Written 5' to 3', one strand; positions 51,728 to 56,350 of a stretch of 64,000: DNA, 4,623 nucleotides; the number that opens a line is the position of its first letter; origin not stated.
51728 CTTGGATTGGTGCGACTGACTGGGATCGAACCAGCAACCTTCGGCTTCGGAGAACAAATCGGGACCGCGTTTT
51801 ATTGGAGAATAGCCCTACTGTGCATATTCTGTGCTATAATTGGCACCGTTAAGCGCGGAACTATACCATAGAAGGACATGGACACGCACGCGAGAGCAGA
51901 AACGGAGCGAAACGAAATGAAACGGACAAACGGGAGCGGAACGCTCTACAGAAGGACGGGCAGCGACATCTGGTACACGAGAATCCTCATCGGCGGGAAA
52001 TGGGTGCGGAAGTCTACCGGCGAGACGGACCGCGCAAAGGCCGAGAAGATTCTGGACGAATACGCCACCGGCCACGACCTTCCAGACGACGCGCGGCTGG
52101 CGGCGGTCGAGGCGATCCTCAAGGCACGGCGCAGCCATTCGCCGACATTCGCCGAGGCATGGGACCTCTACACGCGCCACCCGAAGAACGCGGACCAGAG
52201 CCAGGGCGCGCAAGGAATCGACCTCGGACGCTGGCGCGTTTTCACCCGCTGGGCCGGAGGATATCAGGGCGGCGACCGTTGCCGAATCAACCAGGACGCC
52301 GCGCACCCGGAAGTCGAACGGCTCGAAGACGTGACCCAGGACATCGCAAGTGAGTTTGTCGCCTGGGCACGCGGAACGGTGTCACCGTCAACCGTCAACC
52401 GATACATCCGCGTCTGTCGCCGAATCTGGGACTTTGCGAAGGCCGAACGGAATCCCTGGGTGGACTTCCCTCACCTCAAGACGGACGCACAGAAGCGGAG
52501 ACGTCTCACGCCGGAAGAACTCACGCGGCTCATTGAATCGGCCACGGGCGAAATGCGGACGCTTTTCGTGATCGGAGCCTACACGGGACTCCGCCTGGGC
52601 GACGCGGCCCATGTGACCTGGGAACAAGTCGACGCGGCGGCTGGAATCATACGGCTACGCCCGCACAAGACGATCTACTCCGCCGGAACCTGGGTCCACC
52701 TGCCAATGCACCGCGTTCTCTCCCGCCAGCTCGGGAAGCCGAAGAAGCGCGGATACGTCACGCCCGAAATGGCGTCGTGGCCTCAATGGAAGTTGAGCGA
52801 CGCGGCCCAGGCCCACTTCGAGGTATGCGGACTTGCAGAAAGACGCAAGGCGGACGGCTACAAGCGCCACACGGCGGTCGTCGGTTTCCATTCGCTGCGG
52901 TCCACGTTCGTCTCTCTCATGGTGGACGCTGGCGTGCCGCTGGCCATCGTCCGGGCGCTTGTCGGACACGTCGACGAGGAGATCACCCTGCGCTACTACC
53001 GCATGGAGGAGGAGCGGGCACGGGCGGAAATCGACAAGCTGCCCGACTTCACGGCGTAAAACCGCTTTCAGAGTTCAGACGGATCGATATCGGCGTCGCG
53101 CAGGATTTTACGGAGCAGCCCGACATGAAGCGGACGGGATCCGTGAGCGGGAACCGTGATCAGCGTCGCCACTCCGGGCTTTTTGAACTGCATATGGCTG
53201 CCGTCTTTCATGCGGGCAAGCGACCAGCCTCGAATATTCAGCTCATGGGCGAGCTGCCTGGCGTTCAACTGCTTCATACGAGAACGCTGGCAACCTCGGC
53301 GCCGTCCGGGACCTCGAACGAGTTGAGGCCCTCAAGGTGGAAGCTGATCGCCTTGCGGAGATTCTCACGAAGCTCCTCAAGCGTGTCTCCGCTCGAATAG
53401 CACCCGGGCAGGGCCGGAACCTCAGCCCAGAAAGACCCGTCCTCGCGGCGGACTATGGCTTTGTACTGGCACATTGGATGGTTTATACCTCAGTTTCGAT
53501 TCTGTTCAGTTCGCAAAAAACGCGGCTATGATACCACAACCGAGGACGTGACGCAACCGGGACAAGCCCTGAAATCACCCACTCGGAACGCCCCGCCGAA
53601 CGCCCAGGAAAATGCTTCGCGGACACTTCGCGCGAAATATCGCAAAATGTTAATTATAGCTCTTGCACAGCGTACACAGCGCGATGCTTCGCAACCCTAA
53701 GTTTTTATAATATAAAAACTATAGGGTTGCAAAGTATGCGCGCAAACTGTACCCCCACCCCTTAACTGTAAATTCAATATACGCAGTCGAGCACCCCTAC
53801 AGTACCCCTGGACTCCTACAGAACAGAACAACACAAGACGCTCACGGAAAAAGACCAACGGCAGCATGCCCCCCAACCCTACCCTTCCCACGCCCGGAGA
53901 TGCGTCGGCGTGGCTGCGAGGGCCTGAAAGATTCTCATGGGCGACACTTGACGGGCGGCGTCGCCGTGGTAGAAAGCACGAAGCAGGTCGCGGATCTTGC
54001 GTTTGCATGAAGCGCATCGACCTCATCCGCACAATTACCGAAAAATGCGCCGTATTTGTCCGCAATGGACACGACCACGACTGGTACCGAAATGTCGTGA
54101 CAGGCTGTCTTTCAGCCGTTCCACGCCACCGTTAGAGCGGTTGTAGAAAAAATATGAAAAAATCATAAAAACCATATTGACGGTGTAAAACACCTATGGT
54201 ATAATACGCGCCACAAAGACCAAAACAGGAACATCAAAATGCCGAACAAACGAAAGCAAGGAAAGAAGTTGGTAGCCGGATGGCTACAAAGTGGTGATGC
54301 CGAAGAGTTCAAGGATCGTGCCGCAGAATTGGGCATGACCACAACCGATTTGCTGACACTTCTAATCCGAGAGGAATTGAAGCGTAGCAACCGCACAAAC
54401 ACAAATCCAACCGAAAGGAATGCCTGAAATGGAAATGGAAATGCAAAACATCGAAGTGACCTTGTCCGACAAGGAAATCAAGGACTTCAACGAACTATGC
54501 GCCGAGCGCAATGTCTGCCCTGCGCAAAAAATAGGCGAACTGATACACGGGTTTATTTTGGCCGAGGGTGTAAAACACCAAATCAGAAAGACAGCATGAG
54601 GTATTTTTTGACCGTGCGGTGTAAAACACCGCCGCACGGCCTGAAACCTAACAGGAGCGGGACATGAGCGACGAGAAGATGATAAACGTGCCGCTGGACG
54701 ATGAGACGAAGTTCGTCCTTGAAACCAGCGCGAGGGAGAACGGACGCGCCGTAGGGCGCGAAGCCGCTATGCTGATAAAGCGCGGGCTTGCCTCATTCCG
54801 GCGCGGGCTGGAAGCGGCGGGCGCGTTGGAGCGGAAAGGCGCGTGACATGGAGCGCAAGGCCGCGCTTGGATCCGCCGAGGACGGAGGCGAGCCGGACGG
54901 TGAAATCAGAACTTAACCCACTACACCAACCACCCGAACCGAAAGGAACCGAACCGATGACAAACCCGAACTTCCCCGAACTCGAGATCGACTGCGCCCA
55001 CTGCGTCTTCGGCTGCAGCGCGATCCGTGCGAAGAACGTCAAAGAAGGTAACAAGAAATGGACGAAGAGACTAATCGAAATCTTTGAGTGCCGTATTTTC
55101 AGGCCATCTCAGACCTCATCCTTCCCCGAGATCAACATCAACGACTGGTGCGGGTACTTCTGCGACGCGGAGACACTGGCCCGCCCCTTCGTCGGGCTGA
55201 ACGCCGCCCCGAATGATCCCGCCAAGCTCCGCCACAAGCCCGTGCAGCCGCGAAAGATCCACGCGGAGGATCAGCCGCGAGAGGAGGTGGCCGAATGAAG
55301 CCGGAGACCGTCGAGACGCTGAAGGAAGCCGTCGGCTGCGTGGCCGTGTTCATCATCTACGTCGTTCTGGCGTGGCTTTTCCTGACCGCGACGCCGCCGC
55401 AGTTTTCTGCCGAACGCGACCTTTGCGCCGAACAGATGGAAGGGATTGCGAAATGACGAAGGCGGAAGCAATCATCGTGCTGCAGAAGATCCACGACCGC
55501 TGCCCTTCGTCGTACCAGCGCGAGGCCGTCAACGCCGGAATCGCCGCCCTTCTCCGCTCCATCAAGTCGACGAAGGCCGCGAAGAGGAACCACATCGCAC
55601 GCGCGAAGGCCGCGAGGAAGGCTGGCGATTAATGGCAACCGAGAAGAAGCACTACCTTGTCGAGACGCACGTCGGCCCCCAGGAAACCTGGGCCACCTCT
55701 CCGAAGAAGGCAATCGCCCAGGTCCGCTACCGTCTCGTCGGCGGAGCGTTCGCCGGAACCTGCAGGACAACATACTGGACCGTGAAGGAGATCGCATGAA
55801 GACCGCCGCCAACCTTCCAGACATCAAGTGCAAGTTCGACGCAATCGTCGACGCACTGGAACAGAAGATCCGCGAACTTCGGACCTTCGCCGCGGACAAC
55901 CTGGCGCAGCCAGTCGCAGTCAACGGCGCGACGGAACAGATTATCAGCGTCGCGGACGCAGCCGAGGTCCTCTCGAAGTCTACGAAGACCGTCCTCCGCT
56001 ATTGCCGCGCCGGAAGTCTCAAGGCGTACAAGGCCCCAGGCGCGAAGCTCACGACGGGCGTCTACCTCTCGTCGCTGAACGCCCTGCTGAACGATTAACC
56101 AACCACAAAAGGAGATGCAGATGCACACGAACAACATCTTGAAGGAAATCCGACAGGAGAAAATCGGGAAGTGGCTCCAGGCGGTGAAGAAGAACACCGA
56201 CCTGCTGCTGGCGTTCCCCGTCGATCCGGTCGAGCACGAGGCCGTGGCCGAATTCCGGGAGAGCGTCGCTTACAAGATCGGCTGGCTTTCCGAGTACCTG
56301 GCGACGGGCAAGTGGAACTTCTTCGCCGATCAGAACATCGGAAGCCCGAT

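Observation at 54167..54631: Three exact copies of a 13-bp palindromic operator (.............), one filling the spacer of a perfect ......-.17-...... promoter, organising three tandem ribbon-helix-helix genes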

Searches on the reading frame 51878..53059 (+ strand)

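Call 4: search_protein_families(library=pfam, proteins=[window:51878-53059:+], max_evalue=1)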
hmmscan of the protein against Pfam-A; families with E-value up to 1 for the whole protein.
window:51878-53059:+ (393 aa): 2 families
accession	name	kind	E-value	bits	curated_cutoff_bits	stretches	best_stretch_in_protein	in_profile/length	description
PF00589.27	Phage_integrase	-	6.3e-14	52.5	27.1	1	209-378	2-170/172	Phage integrase family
PF16795.10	Phage_integr_3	-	0.017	15.4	27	1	328-381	98-151/161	Archaeal phage integrase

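Call 5: search_protein_families(library=phrogs, proteins=[window:51878-53059:+], max_evalue=1)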
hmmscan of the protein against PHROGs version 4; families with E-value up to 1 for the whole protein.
window:51878-53059:+ (393 aa): 12 families
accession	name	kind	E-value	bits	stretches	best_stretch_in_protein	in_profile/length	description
phrog_1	-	integration and excision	3e-43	150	1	14-389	108-448/611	integrase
phrog_216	-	integration and excision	1.6e-22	81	1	170-389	12-237/301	integrase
phrog_7685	-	integration and excision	3.5e-07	31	1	331-376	177-222/240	integrase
phrog_5127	-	integration and excision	2.7e-05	24.8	1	208-377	193-334/355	integrase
phrog_23271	-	unknown function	0.0034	18.3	1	338-385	12-59/67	-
phrog_37709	-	unknown function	0.0037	18.2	1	171-257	26-108/116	-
phrog_34557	-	integration and excision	0.017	15.8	1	335-386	125-176/183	integrase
phrog_7269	-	integration and excision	0.018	16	1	335-380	28-73/89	integrase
phrog_35951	-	unknown function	0.063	14.8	1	335-376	21-62/97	-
phrog_29920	-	unknown function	0.11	13.7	1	317-369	20-73/114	-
phrog_9208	-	integration and excision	0.17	12.7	1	332-377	185-230/241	integrase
phrog_24775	-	unknown function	0.18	13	1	330-376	23-69/101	-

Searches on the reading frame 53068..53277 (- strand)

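Call 4: search_protein_families(library=pfam, proteins=[window:53068-53277:-], max_evalue=1)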
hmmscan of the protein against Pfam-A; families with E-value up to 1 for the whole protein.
window:53068-53277:- (69 aa): 2 families
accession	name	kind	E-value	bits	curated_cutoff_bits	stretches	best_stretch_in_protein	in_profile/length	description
PF07927.17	HicA_toxin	-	2.2e-12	47.3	27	1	7-64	2-58/58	HicA toxin of bacterial toxin-antitoxin,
PF02817.22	E3_binding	-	0.11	13.1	23.7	0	6-15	7-16/36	e3 binding domain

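Call 5: search_protein_families(library=phrogs, proteins=[window:53068-53277:-], max_evalue=1)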
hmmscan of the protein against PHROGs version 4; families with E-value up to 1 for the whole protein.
window:53068-53277:- (69 aa): 2 families
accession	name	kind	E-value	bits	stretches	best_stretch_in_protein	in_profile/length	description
phrog_353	-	moron, auxiliary metabolic gene and host takeover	3.3e-09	37.7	1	1-64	2-65/73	toxin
phrog_38117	-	unknown function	3.8e-05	24.8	1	4-62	81-137/139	-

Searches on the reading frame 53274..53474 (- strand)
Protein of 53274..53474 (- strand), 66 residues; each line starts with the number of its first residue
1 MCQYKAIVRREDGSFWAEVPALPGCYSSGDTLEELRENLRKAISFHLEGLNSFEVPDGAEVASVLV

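Call 4: search_protein_families(library=pfam, proteins=[window:53274-53474:-], max_evalue=1)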
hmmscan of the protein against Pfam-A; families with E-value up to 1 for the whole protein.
window:53274-53474:- (66 aa): 2 families
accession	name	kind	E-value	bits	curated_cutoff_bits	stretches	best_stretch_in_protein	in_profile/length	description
PF15919.11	HicB_lk_antitox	-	7.9e-10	39.4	27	1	7-50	4-48/123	HicB_like antitoxin of bacterial toxin-antitoxin system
PF21748.3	UPF0150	-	8.8e-09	35.6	27.3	1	11-44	17-50/64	UPF0150-like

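Call 5: search_protein_families(library=phrogs, proteins=[window:53274-53474:-], max_evalue=1)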
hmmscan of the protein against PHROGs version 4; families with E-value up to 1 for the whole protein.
window:53274-53474:- (66 aa): 5 families
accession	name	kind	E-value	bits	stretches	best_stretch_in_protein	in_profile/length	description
phrog_497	-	moron, auxiliary metabolic gene and host takeover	3.7e-11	44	1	1-57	10-69/342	toxin-antitoxin system HicB-like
phrog_11958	-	unknown function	2.5e-10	41.4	1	4-54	4-56/84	-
phrog_16062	-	unknown function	9.3e-07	29.8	1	3-43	2-42/65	-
phrog_8245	-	moron, auxiliary metabolic gene and host takeover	1.4e-05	26.3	1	2-45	2-45/129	HicB-like antitoxin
phrog_26425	-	unknown function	0.028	15.6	1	10-44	20-53/101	-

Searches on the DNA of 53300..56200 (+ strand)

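Call 10: search_dna_similar(query=window:53400-56200:+, collection=phages, mode=distant)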
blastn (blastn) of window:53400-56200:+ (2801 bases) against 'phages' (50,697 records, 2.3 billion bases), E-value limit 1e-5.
No match.

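Call 83: search_rna_families(source=window, start=53300, end=55000, threshold=evalue, max_evalue=1)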
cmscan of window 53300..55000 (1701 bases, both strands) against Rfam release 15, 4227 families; matches with E-value up to 1: 3.
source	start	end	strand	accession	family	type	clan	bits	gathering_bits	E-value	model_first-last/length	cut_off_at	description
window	53678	53744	-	RF04204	mir-3473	Gene; miRNA;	-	22.6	71.8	0.1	1-78/78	no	mir-3473 microRNA precursor family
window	53677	53745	-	RF04076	mir-H11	Gene; miRNA;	-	21.6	70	0.78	1-72/72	no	mir-H11 microRNA precursor family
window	53678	53744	+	RF04204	mir-3473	Gene; miRNA;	-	21.2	71.8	0.24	1-78/78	no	mir-3473 microRNA precursor family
